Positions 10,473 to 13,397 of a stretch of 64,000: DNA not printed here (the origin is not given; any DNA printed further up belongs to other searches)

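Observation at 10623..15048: Unusual glycosylation locus: GT2 + nucleotidyltransferase + fucosyltransferase-like tri-domain protein, followed by a paralogous stand-alone FucT-like gene and a DxD nucleotide-sugar transferase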

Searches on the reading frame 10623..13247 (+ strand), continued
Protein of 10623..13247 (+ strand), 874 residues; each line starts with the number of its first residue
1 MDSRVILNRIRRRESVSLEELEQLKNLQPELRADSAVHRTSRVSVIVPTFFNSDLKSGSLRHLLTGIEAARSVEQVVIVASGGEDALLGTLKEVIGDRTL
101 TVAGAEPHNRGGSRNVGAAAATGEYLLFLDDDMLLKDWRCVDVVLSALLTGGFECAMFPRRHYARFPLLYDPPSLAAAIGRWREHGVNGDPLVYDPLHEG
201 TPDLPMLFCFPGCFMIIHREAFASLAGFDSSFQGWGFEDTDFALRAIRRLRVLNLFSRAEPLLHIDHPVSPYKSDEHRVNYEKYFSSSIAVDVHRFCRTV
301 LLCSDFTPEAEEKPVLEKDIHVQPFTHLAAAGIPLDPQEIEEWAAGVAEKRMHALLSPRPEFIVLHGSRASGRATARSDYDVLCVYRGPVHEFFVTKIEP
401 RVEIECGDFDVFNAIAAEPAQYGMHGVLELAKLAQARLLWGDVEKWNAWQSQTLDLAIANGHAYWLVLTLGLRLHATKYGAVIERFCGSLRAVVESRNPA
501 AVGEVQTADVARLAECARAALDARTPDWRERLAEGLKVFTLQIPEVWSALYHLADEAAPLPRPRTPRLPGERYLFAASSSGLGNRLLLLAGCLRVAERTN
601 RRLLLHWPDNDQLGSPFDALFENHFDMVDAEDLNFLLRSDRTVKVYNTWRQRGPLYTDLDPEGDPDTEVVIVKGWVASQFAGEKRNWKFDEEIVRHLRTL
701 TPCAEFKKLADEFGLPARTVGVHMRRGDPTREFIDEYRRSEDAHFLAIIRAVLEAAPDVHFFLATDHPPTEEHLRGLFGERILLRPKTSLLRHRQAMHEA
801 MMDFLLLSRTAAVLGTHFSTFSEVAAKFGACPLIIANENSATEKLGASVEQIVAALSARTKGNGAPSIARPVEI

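Call 11: search_protein_families(library=pfam, proteins=[P0033, P0004, P0045, P0076], max_evalue=1)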
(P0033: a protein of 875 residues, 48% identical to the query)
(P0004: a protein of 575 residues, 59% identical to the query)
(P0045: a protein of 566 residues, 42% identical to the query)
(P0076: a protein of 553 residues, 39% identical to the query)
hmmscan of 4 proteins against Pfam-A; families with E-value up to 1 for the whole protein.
P0033 (875 aa): 6 families
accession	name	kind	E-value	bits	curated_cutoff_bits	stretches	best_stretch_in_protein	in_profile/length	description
PF02709.20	Glyco_transf_7C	-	8.4e-10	38.6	23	1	214-254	20-60/78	N-terminal domain of galactosyltransferase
PF00535.33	Glycos_transf_2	-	7.8e-09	36.1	23.3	1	46-226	1-165/168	Glycosyl transferase family 2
PF10111.15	Glyco_tranf_2_2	-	6.8e-08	32.8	27.3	2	217-256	167-206/276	Glycosyltransferase like family 2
PF18765.7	Polbeta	-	2.3e-05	24.9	26.9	1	360-390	12-42/93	Polymerase beta, Nucleotidyltransferase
PF01909.29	NTP_transf_2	-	0.00065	20.5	21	1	354-390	6-43/93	Nucleotidyltransferase domain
PF05679.22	CHGN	-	0.018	14.3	23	1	225-270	437-481/512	Chondroitin N-acetylgalactosaminyltransferase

P0004 (575 aa): 5 families
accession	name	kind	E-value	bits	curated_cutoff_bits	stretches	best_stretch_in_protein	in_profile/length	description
PF02709.20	Glyco_transf_7C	-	5.2e-08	32.9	23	1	211-248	20-57/78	N-terminal domain of galactosyltransferase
PF10111.15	Glyco_tranf_2_2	-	1.8e-06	28.1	27.3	2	213-250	166-203/276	Glycosyltransferase like family 2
PF00535.33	Glycos_transf_2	-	6.5e-06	26.6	23.3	1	44-221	1-163/168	Glycosyl transferase family 2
PF18765.7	Polbeta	-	7.5e-05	23.3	26.9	1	358-388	11-41/93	Polymerase beta, Nucleotidyltransferase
PF01909.29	NTP_transf_2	-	0.00077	20.2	21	1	361-389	15-43/93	Nucleotidyltransferase domain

P0045 (566 aa): 8 families
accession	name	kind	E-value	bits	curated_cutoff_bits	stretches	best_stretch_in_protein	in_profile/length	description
PF00535.33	Glycos_transf_2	-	5e-08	33.5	23.3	1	46-207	1-160/168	Glycosyl transferase family 2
PF02709.20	Glyco_transf_7C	-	1.2e-06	28.5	23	1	213-252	19-58/78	N-terminal domain of galactosyltransferase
PF01909.29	NTP_transf_2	-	1.3e-06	29.1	21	1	362-393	14-45/93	Nucleotidyltransferase domain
PF18765.7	Polbeta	-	2.6e-05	24.8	26.9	1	363-396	14-47/93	Polymerase beta, Nucleotidyltransferase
PF13641.12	Glyco_tranf_2_3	-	7.2e-05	23.3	27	1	45-154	3-115/230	Glycosyltransferase like family 2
PF10111.15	Glyco_tranf_2_2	-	0.014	15.3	27.3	0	215-256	165-206/276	Glycosyltransferase like family 2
PF01751.28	Toprim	-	0.097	13.3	23.1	0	474-515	28-76/96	Toprim domain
PF22600.2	MTPAP-like_central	-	0.31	11.5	27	1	364-392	41-68/139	Poly(A) RNA polymerase, mitochondrial-like, central palm domain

P0076 (553 aa): 6 families
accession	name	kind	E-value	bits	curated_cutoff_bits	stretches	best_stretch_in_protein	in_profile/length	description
PF02709.20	Glyco_transf_7C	-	1e-08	35.2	23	1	200-234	20-54/78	N-terminal domain of galactosyltransferase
PF10111.15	Glyco_tranf_2_2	-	2.7e-08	34.1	27.3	2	196-234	160-198/276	Glycosyltransferase like family 2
PF01909.29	NTP_transf_2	-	0.0001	23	21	1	344-374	14-44/93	Nucleotidyltransferase domain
PF18765.7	Polbeta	-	0.00037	21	26.9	1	345-380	14-47/93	Polymerase beta, Nucleotidyltransferase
PF00535.33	Glycos_transf_2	-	0.0011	19.4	23.3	1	87-179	63-132/168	Glycosyl transferase family 2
PF13632.12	Glyco_trans_2_3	-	0.004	17.4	27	1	186-245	59-116/198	Glycosyl transferase family group 2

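Call 12: find_encoding_contigs(protein=P0033, flank=8000, max_places=2)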
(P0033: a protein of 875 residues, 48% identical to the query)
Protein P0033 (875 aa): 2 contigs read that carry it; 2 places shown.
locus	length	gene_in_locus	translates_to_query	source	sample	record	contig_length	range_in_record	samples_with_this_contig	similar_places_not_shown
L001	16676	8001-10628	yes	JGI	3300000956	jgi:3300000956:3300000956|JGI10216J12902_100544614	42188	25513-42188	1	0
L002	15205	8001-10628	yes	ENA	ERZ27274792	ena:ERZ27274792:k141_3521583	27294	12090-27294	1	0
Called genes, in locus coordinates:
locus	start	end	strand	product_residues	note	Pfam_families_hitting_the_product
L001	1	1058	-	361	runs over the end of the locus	-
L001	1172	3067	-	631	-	PF00432:Prenyltrans (faint), PF13249:SQHop_cyclase_N, PF13243:SQHop_cyclase_C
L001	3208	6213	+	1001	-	PF13385:Laminin_G_3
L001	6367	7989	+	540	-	PF00962:A_deaminase, PF19326:AMP_deaminase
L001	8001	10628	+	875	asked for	PF00535:Glycos_transf_2, PF10111:Glyco_tranf_2_2 (faint), PF02709:Glyco_transf_7C, PF18765:Polbeta (faint)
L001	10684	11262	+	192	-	PF01596:Methyltransf_3 (weak), PF13578:Methyltransf_24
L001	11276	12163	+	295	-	-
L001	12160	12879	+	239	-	PF03407:Nucleotid_trans (weak)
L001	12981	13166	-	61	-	-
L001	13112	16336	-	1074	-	PF00069:Pkinase, PF07714:PK_Tyr_Ser-Thr, PF24814:WD40_Prp19, PF25175:Beta-prop_WDR5, PF25174:Beta-prop_THOC3, PF24814:WD40_Prp19, PF24807:WD40_CDC20-Fz, PF25047:Beta-prop_TEP1_2nd, +66 more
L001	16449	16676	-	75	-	?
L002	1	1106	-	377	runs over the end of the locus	-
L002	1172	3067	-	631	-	PF00432:Prenyltrans (faint), PF13249:SQHop_cyclase_N, PF13243:SQHop_cyclase_C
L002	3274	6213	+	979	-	PF13385:Laminin_G_3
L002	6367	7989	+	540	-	PF00962:A_deaminase, PF19326:AMP_deaminase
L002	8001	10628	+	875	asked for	PF00535:Glycos_transf_2, PF10111:Glyco_tranf_2_2 (faint), PF02709:Glyco_transf_7C, PF18765:Polbeta (faint)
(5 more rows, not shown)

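Call 13: find_encoding_contigs(protein=P0045, flank=10000, max_places=1)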
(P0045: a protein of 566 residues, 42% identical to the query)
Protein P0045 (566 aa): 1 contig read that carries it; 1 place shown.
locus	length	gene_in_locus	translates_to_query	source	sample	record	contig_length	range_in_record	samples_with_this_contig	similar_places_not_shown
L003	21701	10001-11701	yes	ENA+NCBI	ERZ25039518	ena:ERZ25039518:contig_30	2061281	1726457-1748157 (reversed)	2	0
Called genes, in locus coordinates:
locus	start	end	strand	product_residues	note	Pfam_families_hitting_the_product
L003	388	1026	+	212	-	PF07592:DDE_Tnp_ISAZ013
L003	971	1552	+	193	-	PF07592:DDE_Tnp_ISAZ013, PF13358:DDE_3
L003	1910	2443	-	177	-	PF22544:HYDIN_VesB_CFA65-like_Ig, PF07610:DUF1573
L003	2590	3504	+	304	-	PF09594:GT87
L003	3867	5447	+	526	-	PF09594:GT87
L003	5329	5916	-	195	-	-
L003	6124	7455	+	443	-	PF07885:Ion_trans_2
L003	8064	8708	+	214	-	-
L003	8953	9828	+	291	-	PF24793:GINT1_N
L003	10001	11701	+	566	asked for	PF00535:Glycos_transf_2, PF02709:Glyco_transf_7C (weak), PF01909:NTP_transf_2 (weak)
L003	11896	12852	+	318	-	PF00534:Glycos_transf_1, PF13692:Glyco_trans_1_4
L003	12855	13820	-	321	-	PF03781:FGE-sulfatase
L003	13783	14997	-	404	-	PF00069:Pkinase, PF07714:PK_Tyr_Ser-Thr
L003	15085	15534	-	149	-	-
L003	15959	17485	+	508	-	PF00962:A_deaminase, PF19326:AMP_deaminase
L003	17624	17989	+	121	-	PF07883:Cupin_2 (weak)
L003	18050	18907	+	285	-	PF00106:adh_short, PF08659:KR (weak), PF13561:adh_short_C2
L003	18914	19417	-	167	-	PF12867:DinB_2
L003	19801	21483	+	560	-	-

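Call 14: find_encoding_contigs(protein=P0076, flank=10000, max_places=1)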
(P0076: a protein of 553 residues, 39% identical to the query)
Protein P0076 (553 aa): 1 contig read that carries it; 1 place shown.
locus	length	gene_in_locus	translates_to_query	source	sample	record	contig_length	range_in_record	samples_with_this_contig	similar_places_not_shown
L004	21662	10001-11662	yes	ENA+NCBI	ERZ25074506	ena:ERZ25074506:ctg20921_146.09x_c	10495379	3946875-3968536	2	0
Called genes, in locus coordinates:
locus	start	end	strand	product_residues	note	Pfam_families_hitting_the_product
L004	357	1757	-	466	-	PF01400:Astacin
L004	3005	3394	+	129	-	-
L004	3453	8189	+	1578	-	PF00069:Pkinase, PF07714:PK_Tyr_Ser-Thr, PF00069:Pkinase, PF07714:PK_Tyr_Ser-Thr, PF24814:WD40_Prp19, PF24817:WD40_WDHD1_1st, PF23381:Beta-prop_IFT122_1st, PF24807:WD40_CDC20-Fz, +57 more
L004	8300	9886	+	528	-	PF00962:A_deaminase, PF19326:AMP_deaminase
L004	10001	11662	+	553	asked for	PF10111:Glyco_tranf_2_2 (faint), PF02709:Glyco_transf_7C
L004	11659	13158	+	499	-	PF05050:Methyltransf_21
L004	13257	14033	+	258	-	PF27136:RhiA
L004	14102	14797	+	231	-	PF27136:RhiA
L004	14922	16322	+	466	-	PF00884:Sulfatase, PF01663:Phosphodiest (weak), PF16347:SGSH_C (weak)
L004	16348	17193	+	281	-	PF08907:DUF1853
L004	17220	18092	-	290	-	PF06283:ThuA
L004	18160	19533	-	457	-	PF00884:Sulfatase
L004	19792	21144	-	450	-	PF07992:Pyr_redox_2, PF13738:Pyr_redox_3, PF00070:Pyr_redox, PF02852:Pyr_redox_dim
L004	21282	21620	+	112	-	PF03551:PadR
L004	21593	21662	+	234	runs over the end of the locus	-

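Call 15: find_encoding_contigs(protein=P0004, flank=10000, max_places=1)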
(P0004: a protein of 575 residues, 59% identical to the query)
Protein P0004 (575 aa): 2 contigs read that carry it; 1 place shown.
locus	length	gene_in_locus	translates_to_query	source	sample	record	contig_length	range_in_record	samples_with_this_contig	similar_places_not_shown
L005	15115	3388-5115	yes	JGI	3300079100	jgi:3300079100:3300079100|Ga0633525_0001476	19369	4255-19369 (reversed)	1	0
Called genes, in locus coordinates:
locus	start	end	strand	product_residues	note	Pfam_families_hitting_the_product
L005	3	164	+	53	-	?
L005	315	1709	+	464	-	PF04305:DUF455 (weak)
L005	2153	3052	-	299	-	-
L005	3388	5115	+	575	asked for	PF00535:Glycos_transf_2 (weak), PF10111:Glyco_tranf_2_2 (faint), PF02709:Glyco_transf_7C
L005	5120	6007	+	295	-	-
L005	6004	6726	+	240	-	PF03407:Nucleotid_trans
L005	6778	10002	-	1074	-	PF00069:Pkinase, PF07714:PK_Tyr_Ser-Thr, PF25173:Beta-prop_WDR3_1st, PF25175:Beta-prop_WDR5, PF23381:Beta-prop_IFT122_1st, PF23414:Beta-prop_EML_2, PF25175:Beta-prop_WDR5, PF24807:WD40_CDC20-Fz, +55 more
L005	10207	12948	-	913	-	PF00690:Cation_ATPase_N, PF00122:E1-E2_ATPase, PF00702:Hydrolase, PF13246:Cation_ATPase, PF08282:Hydrolase_3 (faint), PF00689:Cation_ATPase_C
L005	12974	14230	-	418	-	-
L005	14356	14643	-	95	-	-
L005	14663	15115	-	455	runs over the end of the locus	PF00072:Response_reg, PF00027:cNMP_binding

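Call 43: search_protein_families(library=padloc, proteins=[window:10623-13247:+], max_evalue=0.01)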
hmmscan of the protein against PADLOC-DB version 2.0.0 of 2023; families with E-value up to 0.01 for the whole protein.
window:10623-13247:+ (874 aa): 2 families
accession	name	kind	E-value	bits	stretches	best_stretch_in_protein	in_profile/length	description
PDLC04907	PDC-S09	-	0.00095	17.3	1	363-398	30-65/114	-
PDLC04903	PDC-S09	-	0.0016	16.7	1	352-392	18-58/108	-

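Call 74: list_cluster_members(proteins=[window:10623-13247:+, P0001, P0003, P0086, P0045, P0076])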
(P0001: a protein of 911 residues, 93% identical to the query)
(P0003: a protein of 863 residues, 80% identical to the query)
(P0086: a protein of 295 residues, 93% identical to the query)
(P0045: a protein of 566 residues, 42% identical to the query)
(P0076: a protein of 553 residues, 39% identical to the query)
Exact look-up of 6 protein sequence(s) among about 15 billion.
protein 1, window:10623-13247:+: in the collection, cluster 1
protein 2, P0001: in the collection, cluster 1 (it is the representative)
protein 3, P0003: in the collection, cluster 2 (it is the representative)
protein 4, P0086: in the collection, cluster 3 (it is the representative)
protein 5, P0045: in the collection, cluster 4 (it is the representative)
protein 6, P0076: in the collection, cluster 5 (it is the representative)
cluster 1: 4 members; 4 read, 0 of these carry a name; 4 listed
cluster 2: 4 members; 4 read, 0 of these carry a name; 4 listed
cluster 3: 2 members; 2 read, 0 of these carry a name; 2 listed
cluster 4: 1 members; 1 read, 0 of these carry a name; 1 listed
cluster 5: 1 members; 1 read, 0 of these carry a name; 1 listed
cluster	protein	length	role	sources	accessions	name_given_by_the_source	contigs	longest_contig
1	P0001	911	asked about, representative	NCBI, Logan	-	-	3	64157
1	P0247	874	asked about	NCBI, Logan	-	-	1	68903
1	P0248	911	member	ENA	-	-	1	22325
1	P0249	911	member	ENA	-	-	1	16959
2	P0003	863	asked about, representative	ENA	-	-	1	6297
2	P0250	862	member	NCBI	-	-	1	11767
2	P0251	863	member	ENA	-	-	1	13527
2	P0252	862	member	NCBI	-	-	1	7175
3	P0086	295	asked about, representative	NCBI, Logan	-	-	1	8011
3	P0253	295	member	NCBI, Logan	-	-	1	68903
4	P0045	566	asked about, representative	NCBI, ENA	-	-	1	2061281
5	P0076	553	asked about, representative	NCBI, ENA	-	-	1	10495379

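Call 81: find_encoding_contigs(protein=P0020, flank=9000, max_places=1)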
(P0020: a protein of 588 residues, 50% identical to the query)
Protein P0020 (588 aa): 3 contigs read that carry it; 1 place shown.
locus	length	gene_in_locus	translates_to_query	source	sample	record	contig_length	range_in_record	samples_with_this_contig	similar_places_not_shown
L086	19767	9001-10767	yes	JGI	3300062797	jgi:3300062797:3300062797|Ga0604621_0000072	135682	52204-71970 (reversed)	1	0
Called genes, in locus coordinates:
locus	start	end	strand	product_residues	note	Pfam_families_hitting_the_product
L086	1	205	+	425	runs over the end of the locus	PF13646:HEAT_2 (weak), PF00034:Cytochrom_C (faint), PF13442:Cytochrome_CBB3 (faint)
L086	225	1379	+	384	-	PF01979:Amidohydro_1, PF07969:Amidohydro_3 (weak)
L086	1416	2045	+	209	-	PF07638:Sigma70_ECF (weak), PF04542:Sigma70_r2, PF08281:Sigma70_r4_2, PF04545:Sigma70_r4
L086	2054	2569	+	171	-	-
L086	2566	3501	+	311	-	PF11304:DUF3106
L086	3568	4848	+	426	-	PF04055:Radical_SAM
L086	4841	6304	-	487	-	PF07394:DUF1501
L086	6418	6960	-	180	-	-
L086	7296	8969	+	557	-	PF00962:A_deaminase, PF19326:AMP_deaminase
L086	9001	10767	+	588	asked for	PF00535:Glycos_transf_2 (weak), PF10111:Glyco_tranf_2_2 (faint), PF02709:Glyco_transf_7C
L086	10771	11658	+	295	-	-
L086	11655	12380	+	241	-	PF03407:Nucleotid_trans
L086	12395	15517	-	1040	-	PF00069:Pkinase, PF07714:PK_Tyr_Ser-Thr, PF23381:Beta-prop_IFT122_1st, PF25174:Beta-prop_THOC3, PF25174:Beta-prop_THOC3, PF24807:WD40_CDC20-Fz, PF24817:WD40_WDHD1_1st, PF25047:Beta-prop_TEP1_2nd, +37 more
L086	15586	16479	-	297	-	PF07638:Sigma70_ECF (weak), PF04542:Sigma70_r2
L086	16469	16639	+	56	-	-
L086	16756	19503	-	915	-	PF07583:PSCyt2, PF07587:PSD1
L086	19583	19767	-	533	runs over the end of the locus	PF00479:G6PD_N, PF02781:G6PD_C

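Call 82: find_encoding_contigs(protein=P0054, flank=9000, max_places=1)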
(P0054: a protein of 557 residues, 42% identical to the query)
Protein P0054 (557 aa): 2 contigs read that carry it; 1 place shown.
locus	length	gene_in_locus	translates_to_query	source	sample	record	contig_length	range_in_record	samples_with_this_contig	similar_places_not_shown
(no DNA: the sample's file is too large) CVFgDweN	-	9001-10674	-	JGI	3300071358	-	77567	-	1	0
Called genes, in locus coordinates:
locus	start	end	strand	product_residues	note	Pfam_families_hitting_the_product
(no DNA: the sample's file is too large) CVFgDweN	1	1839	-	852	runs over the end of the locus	-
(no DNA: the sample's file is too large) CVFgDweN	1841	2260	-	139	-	-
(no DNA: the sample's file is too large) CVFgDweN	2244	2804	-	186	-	PF04542:Sigma70_r2, PF08281:Sigma70_r4_2, PF04545:Sigma70_r4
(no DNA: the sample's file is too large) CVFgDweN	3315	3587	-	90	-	-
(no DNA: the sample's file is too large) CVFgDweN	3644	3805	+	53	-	-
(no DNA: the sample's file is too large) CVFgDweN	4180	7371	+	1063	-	PF00069:Pkinase, PF07714:PK_Tyr_Ser-Thr, PF23381:Beta-prop_IFT122_1st, PF24807:WD40_CDC20-Fz, PF25174:Beta-prop_THOC3, PF24814:WD40_Prp19, PF25172:Beta-prop_WDR3_2nd, PF25391:WD40_Gbeta, +59 more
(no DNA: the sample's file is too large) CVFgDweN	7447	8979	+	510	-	PF04185:Phosphoesterase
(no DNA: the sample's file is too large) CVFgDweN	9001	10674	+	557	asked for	PF00535:Glycos_transf_2 (weak), PF02709:Glyco_transf_7C (weak), PF01909:NTP_transf_2 (faint), PF18765:Polbeta (faint)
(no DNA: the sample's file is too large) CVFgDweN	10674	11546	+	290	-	-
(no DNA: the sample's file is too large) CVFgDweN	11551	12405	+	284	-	-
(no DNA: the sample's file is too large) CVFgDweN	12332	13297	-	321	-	-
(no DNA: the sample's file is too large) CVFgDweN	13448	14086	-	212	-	PF08327:AHSA1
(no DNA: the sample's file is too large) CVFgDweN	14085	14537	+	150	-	PF07883:Cupin_2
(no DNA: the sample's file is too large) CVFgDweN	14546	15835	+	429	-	PF10282:Lactonase, PF22494:choice_anch_I (faint)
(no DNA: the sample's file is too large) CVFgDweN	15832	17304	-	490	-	PF00158:Sigma54_activat, PF07728:AAA_5 (faint), PF25601:AAA_lid_14 (weak)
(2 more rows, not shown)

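Call 83: find_encoding_contigs(protein=P0069, flank=9000, max_places=1)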
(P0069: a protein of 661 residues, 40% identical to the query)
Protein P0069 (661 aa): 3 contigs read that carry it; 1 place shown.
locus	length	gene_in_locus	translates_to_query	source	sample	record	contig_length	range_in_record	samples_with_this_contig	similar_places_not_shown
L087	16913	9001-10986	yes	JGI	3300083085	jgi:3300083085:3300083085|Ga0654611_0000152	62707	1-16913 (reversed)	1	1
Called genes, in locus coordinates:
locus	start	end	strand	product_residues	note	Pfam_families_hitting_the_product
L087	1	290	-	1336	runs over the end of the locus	PF07626:PSD3, PF07637:PSD5, PF07631:PSD4, PF07627:PSCyt3, PF07624:PSD2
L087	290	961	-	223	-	PF00392:GntR, PF07729:FCD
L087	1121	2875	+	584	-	PF04199:Cyclase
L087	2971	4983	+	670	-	PF00676:E1_dh, PF02779:Transket_pyr, PF02780:Transketolase_C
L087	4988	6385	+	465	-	PF00364:Biotin_lipoyl, PF02817:E3_binding, PF00198:2-oxoacid_dh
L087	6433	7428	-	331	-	PF08240:ADH_N, PF00107:ADH_zinc_N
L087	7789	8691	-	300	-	-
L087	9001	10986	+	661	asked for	PF00535:Glycos_transf_2 (weak), PF10111:Glyco_tranf_2_2 (weak), PF02709:Glyco_transf_7C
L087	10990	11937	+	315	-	PF00534:Glycos_transf_1, PF13692:Glyco_trans_1_4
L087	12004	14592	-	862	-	PF00069:Pkinase, PF01636:APH (faint), PF06293:Kdo (faint), PF07714:PK_Tyr_Ser-Thr, PF03109:ABC1 (weak), PF17667:Pkinase_fungal (weak), PF03781:FGE-sulfatase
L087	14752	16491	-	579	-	PF00962:A_deaminase, PF19326:AMP_deaminase (weak)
